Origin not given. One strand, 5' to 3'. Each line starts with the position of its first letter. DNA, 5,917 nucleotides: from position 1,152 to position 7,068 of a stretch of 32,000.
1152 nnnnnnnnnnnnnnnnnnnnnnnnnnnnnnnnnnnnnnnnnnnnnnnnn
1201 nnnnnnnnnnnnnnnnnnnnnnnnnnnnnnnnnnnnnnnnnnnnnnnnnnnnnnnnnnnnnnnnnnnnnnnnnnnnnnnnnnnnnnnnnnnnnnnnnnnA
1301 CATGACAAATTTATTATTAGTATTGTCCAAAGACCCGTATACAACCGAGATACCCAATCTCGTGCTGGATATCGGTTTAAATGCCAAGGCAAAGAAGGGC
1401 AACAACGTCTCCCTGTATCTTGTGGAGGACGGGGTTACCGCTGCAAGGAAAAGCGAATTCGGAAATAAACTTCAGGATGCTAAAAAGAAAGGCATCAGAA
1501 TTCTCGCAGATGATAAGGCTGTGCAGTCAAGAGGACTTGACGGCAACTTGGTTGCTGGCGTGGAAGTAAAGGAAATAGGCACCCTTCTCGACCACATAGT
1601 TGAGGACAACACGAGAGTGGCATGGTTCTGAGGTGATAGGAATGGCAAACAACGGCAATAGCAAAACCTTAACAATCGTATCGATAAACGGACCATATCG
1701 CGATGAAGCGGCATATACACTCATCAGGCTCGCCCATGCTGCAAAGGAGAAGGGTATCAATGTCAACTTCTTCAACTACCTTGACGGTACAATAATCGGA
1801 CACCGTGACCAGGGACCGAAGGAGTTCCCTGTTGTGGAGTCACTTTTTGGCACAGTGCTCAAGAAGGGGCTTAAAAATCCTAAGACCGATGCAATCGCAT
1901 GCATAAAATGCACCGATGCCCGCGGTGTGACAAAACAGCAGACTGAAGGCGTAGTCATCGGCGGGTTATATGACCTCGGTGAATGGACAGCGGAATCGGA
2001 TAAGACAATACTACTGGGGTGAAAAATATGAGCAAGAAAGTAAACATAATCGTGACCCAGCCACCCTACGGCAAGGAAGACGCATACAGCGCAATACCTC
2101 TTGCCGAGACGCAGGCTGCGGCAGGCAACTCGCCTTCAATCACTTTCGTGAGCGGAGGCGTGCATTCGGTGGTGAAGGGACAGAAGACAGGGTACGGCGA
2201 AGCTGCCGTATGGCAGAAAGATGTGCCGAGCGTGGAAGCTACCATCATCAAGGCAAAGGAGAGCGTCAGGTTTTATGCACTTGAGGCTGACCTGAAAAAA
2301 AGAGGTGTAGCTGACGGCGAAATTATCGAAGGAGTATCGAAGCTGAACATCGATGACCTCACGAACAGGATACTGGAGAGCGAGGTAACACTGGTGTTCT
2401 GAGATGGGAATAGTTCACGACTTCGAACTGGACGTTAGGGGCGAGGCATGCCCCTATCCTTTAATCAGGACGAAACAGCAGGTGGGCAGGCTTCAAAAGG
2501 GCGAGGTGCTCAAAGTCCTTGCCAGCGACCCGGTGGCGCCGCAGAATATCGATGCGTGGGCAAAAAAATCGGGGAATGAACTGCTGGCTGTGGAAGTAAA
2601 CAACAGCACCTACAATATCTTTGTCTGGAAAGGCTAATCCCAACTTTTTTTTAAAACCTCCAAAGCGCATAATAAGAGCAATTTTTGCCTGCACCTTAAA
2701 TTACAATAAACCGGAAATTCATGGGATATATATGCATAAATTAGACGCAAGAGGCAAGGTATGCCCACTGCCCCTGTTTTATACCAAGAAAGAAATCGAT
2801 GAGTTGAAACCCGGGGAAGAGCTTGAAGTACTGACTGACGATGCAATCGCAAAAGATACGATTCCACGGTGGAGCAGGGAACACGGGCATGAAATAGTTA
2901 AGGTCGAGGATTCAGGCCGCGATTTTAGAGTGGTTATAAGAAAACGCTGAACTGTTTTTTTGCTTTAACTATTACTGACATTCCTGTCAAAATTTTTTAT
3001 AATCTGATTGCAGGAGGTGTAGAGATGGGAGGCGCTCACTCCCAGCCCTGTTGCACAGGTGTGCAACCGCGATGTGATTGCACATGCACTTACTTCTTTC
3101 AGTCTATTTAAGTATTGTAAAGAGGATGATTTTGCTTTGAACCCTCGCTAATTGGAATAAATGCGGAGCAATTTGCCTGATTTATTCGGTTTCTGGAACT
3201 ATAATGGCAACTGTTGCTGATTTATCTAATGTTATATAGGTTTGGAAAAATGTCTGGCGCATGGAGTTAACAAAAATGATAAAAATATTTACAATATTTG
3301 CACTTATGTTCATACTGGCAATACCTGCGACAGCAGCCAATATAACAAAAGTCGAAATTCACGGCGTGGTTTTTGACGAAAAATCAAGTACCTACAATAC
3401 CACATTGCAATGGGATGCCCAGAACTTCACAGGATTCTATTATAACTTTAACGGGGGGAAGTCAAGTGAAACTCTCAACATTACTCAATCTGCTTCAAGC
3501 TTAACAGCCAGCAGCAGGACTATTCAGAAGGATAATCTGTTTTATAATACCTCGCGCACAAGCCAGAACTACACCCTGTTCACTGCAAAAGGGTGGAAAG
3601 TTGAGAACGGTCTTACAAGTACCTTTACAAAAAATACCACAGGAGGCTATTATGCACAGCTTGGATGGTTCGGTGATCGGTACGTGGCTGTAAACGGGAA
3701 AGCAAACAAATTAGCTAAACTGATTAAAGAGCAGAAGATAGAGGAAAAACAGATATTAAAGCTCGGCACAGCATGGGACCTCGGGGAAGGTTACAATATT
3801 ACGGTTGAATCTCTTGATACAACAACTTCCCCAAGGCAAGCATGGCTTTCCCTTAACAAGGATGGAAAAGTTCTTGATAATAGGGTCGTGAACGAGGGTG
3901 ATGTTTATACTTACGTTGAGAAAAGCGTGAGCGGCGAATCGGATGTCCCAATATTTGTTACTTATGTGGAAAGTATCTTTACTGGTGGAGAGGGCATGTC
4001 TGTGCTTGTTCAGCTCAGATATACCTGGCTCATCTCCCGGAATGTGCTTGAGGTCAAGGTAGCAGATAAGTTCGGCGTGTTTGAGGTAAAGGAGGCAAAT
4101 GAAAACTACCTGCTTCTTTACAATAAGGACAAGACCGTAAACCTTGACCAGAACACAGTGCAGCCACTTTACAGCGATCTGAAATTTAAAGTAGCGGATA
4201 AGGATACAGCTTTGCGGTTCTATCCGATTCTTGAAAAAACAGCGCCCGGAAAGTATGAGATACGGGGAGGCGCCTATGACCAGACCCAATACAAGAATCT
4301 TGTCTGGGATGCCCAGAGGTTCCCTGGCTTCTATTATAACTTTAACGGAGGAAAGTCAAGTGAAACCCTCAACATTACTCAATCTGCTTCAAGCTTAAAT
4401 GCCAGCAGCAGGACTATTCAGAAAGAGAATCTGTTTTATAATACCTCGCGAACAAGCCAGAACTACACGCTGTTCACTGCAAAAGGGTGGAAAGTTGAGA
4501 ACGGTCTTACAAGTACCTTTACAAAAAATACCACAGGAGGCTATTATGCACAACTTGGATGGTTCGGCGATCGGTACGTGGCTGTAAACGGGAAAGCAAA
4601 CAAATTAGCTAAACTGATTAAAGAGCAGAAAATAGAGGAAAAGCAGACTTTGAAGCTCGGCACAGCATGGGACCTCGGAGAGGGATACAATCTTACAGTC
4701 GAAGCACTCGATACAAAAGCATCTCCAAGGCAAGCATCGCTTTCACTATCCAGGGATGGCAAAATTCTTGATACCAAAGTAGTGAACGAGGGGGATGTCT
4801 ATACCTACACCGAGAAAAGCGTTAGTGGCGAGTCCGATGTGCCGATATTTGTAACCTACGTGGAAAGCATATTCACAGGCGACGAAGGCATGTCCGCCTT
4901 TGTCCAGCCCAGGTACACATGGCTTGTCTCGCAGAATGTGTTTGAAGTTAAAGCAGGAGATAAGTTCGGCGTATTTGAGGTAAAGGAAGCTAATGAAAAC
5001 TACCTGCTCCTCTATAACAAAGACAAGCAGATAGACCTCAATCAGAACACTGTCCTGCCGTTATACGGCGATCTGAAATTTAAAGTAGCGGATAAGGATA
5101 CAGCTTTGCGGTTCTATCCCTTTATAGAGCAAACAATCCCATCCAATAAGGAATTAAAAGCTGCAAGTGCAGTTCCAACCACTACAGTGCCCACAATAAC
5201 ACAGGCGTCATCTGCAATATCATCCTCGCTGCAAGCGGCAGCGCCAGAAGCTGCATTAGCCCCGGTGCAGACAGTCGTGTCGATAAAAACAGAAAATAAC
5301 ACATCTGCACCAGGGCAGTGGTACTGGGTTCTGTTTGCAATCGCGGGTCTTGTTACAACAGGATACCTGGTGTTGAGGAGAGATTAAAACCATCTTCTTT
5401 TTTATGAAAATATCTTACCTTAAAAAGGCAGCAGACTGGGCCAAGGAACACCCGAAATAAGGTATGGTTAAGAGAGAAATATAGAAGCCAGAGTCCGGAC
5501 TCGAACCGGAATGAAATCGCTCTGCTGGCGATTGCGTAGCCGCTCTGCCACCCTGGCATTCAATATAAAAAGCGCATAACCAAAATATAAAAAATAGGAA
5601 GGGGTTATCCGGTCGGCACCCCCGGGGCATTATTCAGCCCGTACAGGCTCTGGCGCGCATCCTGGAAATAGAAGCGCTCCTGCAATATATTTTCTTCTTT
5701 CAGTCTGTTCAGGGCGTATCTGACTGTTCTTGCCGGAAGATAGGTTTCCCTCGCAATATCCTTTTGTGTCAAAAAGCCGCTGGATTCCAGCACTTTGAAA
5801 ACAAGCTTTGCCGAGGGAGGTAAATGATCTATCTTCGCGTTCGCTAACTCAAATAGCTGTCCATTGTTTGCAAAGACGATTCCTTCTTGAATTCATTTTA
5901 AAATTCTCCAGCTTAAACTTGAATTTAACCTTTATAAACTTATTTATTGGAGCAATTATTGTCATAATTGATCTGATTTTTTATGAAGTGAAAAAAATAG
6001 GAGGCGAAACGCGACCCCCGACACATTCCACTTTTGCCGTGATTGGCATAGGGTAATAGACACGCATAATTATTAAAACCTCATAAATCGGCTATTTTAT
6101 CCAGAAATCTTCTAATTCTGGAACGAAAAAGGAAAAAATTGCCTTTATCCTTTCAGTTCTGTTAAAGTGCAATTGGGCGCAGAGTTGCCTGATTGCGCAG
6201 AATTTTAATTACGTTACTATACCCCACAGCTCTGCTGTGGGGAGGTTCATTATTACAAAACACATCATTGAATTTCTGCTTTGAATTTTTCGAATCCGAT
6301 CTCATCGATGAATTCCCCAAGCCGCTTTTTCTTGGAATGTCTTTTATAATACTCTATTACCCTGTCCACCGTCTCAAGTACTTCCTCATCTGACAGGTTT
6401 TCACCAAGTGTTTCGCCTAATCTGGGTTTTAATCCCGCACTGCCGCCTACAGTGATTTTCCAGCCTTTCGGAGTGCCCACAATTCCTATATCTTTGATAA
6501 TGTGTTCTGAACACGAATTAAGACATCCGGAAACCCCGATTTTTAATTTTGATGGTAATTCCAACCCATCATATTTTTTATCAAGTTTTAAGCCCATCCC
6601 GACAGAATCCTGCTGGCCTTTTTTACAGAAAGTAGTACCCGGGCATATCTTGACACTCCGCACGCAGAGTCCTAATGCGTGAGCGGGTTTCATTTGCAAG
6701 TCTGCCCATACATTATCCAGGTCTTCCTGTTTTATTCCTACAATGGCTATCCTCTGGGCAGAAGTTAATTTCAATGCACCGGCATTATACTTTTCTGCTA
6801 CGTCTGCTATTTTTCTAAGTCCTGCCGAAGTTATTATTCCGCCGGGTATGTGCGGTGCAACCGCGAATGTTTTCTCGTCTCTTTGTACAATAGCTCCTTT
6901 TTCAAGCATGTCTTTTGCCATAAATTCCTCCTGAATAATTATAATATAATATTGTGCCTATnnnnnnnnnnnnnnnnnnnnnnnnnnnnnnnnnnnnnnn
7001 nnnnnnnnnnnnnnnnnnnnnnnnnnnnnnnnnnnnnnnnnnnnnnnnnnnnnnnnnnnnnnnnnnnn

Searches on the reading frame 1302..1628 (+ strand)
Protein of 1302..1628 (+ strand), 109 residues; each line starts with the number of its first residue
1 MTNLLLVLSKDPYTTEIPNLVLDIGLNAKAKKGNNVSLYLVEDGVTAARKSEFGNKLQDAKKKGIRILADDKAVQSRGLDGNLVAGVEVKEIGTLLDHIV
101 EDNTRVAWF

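Call 9: search_protein_families(library=pfam, proteins=[window:1302-1628:+], max_evalue=0.001)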
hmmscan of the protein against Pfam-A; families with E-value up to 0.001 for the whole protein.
window:1302-1628:+ (109 aa): 2 families
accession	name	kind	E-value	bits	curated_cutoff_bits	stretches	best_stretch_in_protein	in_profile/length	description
PF02635.20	DsrE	-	4.1e-09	37.1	22.7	1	4-99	3-107/116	DsrE/DsrF-like family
PF04077.17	DsrH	-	2.5e-05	24.8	24.4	1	37-95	21-78/88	DsrH like protein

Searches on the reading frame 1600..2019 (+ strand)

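Call 9: search_protein_families(library=pfam, proteins=[window:1600-2019:+], max_evalue=0.001)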
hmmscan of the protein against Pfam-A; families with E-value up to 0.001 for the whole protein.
window:1600-2019:+ (140 aa): 1 family
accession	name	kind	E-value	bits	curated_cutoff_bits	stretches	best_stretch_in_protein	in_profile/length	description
PF02635.20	DsrE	-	1.4e-13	51.5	22.7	1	23-137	2-114/116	DsrE/DsrF-like family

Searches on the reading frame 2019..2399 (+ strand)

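Call 9: search_protein_families(library=pfam, proteins=[window:2019-2399:+], max_evalue=0.001)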
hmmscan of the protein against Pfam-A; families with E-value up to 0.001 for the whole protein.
window:2019-2399:+ (127 aa): 2 families
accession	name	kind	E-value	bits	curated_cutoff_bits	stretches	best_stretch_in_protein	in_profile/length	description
PF02635.20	DsrE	-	1.1e-09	38.9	22.7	1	6-127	1-116/116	DsrE/DsrF-like family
PF04077.17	DsrH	-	0.00023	21.7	24.4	1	71-120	37-84/88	DsrH like protein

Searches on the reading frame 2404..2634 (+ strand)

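Call 6: search_protein_families(library=ncbifam, proteins=[window:2404-2634:+], max_evalue=0.001)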
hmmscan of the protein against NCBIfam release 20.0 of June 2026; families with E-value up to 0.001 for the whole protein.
window:2404-2634:+ (77 aa): 5 families
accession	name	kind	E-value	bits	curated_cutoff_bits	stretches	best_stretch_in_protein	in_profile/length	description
NF008242.0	PRK11018.1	equivalog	1.4e-14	53.5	79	1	3-72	5-74/78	sulfurtransferase-like selenium metabolism protein YedF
NF001423.0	PRK00299.1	equivalog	4e-11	42.6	78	1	6-77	9-80/82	sulfurtransferase TusA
TIGR03527.1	selenium_YedF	equivalog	1.1e-08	35.2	110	1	9-72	1-64/194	sulfurtransferase-like selenium metabolism protein YedF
NF041048.1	TusA_like_YeeD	exception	4.1e-05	23.2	147.5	1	9-60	4-55/72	thiosulfate utilization sulfurtransferase TsuB/YeeD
NF049973.1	radical_Rv1681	equivalog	0.00079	18.4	380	1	24-68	6-50/326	Rv1681 family radical SAM protein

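Call 9: search_protein_families(library=pfam, proteins=[window:2404-2634:+], max_evalue=0.001)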
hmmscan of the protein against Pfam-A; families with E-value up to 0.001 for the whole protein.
window:2404-2634:+ (77 aa): 1 family
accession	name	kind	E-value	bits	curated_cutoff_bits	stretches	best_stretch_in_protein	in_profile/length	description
PF01206.22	TusA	-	4.8e-23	81.2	28.6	1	8-76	2-70/70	Sulfurtransferase TusA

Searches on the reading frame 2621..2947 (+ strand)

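Call 6: search_protein_families(library=ncbifam, proteins=[window:2621-2947:+], max_evalue=0.001)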
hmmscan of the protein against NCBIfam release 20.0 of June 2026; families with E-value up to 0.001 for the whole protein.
window:2621-2947:+ (109 aa): 4 families
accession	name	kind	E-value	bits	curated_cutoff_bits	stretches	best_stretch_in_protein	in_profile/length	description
NF008242.0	PRK11018.1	equivalog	5.5e-14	51.6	79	1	38-108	8-78/78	sulfurtransferase-like selenium metabolism protein YedF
NF041048.1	TusA_like_YeeD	exception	9.5e-11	41.2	147.5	1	39-100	2-63/72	thiosulfate utilization sulfurtransferase TsuB/YeeD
NF001423.0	PRK00299.1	equivalog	1.4e-10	40.9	78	1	39-108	10-79/82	sulfurtransferase TusA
TIGR03527.1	selenium_YedF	equivalog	2.3e-09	37.4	110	1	41-108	1-68/194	sulfurtransferase-like selenium metabolism protein YedF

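Call 9: search_protein_families(library=pfam, proteins=[window:2621-2947:+], max_evalue=0.001)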
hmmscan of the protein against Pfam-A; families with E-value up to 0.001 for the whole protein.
window:2621-2947:+ (109 aa): 1 family
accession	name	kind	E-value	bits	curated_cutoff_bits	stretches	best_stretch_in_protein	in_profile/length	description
PF01206.22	TusA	-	1.7e-25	89.1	28.6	1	39-108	1-70/70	Sulfurtransferase TusA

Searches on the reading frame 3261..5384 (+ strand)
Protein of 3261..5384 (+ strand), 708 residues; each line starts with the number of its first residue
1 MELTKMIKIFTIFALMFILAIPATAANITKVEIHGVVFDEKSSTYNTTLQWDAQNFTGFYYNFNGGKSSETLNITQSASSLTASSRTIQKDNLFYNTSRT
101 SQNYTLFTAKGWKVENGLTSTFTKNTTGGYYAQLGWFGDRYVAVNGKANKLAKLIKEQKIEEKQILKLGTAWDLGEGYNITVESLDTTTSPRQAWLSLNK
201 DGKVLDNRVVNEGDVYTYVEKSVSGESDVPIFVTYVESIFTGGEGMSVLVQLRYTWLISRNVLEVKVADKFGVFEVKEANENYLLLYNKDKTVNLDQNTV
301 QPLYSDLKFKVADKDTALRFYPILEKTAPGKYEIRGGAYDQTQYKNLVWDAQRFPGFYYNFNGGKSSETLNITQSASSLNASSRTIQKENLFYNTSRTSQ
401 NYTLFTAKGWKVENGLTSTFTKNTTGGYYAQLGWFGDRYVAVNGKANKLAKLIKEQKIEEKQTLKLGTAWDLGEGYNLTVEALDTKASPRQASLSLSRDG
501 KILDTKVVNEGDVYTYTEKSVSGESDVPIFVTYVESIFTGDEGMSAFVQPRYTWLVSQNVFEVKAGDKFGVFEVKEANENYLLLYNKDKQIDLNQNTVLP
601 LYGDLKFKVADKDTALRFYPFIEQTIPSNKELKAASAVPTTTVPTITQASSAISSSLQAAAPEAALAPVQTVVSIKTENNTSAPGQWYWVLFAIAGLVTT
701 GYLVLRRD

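Call 9: search_protein_families(library=pfam, proteins=[window:3261-5384:+], max_evalue=0.001)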
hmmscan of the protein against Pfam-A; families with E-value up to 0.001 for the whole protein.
window:3261-5384:+ (708 aa): 2 families
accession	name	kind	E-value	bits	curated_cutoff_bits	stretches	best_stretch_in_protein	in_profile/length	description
PF07752.16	S-layer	-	1.3e-99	332.9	30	2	341-611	4-259/259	S-layer protein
PF05123.17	S_layer_N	-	1.3e-06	28.4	27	0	77-207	84-198/359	S-layer like family, central region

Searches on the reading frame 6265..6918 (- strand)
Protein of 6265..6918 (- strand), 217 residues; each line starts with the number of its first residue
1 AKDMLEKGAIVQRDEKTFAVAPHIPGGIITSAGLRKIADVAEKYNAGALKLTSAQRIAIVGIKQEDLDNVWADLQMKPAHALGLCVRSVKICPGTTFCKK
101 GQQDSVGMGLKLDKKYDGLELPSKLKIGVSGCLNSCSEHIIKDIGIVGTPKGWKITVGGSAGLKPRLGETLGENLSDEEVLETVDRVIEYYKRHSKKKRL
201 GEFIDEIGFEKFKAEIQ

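Call 9: search_protein_families(library=pfam, proteins=[window:6265-6918:-], max_evalue=0.001)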
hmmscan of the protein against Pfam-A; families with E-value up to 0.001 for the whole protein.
window:6265-6918:- (217 aa): 2 families
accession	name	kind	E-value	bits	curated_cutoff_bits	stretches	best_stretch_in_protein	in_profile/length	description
PF01077.27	NIR_SIR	-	1e-32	113.2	27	1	85-216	4-150/158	Nitrite and sulphite reductase 4Fe-4S domain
PF03460.22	NIR_SIR_ferr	-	2.2e-19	69.4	24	1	11-75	2-67/69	Nitrite/Sulfite reductase ferredoxin-like half domain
